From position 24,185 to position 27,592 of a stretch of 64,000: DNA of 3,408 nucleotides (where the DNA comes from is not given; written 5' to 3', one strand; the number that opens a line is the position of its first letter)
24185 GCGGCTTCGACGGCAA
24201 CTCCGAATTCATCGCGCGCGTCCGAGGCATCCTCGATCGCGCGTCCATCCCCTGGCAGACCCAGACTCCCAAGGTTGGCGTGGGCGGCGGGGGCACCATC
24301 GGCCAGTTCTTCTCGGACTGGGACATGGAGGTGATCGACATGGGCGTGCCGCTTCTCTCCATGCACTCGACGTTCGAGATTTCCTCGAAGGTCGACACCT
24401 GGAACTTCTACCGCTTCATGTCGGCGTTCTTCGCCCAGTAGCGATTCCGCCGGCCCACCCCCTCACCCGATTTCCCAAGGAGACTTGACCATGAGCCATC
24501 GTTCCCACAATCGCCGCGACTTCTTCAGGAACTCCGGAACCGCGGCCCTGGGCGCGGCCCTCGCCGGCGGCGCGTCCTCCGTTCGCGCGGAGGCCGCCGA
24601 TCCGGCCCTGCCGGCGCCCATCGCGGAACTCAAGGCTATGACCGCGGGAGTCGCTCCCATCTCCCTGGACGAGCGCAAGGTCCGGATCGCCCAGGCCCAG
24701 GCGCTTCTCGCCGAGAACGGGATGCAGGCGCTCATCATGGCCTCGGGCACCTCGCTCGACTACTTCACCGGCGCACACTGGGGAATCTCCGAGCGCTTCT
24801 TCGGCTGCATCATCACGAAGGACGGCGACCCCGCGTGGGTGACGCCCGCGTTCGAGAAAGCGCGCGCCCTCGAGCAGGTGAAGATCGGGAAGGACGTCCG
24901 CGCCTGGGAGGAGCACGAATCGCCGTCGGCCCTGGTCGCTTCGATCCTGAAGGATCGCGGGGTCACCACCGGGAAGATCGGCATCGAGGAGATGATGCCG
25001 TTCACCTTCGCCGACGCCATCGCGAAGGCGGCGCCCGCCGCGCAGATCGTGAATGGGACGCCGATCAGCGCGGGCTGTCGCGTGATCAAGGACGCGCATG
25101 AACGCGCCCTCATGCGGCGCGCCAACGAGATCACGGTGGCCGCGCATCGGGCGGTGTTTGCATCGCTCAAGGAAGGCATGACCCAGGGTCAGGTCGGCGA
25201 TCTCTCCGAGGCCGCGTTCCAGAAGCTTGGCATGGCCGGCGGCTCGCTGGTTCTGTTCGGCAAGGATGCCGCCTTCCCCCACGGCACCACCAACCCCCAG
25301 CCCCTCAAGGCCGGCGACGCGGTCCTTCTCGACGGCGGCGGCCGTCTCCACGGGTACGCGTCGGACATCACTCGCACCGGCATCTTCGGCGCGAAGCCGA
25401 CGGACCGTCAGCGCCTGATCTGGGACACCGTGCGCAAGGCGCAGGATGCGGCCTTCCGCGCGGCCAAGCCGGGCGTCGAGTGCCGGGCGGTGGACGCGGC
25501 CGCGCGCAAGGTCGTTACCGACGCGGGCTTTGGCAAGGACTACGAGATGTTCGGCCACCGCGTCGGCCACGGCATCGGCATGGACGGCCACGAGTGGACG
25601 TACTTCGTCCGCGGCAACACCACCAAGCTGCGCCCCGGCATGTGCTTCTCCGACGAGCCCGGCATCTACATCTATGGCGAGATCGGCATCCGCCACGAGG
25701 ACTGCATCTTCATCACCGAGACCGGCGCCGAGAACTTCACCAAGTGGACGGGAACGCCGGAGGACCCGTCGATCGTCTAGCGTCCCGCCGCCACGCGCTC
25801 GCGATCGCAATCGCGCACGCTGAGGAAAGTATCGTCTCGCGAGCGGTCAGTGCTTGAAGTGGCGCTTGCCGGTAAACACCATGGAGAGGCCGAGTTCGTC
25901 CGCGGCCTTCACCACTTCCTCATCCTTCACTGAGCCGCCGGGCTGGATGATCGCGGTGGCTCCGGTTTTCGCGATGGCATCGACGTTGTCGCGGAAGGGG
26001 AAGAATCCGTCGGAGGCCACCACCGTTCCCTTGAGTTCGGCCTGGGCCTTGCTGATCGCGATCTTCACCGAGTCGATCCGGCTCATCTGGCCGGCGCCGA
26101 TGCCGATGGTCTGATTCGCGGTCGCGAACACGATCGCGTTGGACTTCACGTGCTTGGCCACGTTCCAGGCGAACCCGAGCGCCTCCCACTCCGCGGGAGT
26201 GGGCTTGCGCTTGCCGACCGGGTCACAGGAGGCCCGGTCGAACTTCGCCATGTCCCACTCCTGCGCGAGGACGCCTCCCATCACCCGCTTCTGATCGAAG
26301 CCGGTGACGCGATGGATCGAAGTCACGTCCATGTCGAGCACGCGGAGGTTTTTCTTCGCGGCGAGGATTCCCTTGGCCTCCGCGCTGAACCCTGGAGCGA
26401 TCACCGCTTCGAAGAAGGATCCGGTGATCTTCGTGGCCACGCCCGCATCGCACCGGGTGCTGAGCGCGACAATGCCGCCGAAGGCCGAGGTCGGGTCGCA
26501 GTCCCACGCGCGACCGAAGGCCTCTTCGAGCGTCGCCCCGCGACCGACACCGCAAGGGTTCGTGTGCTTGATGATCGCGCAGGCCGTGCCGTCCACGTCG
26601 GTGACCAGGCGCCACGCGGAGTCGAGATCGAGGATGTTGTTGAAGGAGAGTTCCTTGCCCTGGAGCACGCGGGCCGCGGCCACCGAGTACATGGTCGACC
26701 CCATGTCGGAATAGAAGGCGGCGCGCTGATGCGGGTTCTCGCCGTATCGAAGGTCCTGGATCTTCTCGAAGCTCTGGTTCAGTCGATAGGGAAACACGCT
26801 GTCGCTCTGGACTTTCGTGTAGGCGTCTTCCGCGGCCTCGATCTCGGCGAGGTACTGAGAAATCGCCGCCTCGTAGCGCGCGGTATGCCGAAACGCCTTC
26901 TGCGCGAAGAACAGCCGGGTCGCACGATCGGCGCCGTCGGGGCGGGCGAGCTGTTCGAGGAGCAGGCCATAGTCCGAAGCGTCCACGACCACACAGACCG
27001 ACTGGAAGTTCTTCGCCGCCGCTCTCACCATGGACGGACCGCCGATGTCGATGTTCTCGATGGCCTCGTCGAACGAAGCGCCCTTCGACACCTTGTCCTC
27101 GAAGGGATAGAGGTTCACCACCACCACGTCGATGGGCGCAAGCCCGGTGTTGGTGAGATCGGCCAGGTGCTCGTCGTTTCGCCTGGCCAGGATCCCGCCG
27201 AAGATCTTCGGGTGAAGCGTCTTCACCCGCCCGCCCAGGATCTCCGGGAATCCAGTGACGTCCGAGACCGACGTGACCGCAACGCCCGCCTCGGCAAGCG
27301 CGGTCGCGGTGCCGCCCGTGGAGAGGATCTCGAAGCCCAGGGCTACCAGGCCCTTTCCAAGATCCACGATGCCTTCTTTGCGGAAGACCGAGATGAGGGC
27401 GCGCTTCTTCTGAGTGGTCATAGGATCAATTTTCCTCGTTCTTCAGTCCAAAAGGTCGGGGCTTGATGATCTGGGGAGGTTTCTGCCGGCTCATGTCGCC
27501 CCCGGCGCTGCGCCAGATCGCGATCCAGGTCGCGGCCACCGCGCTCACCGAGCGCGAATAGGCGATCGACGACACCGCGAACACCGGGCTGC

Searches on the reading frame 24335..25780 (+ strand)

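Call 74: search_protein_families(library=pfam, proteins=[window:24335-25780:+], max_evalue=0.0001)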
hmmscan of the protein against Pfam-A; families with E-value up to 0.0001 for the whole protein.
window:24335-25780:+ (481 aa): 2 families
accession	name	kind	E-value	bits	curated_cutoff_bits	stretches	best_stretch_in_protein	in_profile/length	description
PF00557.29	Peptidase_M24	-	1.2e-58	198.8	23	1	259-462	2-208/208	Metallopeptidase family M24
PF01321.24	Creatinase_N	-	2e-18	67.6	22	1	117-251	1-128/128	Creatinase/Prolidase N-terminal domain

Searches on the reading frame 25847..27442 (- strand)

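Call 9: search_protein_families(library=pfam, proteins=[window:25847-27442:-], max_evalue=0.1)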
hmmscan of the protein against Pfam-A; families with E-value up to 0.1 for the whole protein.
window:25847-27442:- (531 aa): 2 families
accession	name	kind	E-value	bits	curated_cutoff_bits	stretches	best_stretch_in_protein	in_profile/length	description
PF01808.24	AICARFT_IMPCHas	-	4e-114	381.7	25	1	142-465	1-311/311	AICARFT/IMPCHase bienzyme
PF02142.27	MGS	-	6.1e-24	84.4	24.1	1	24-136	1-93/94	MGS-like domain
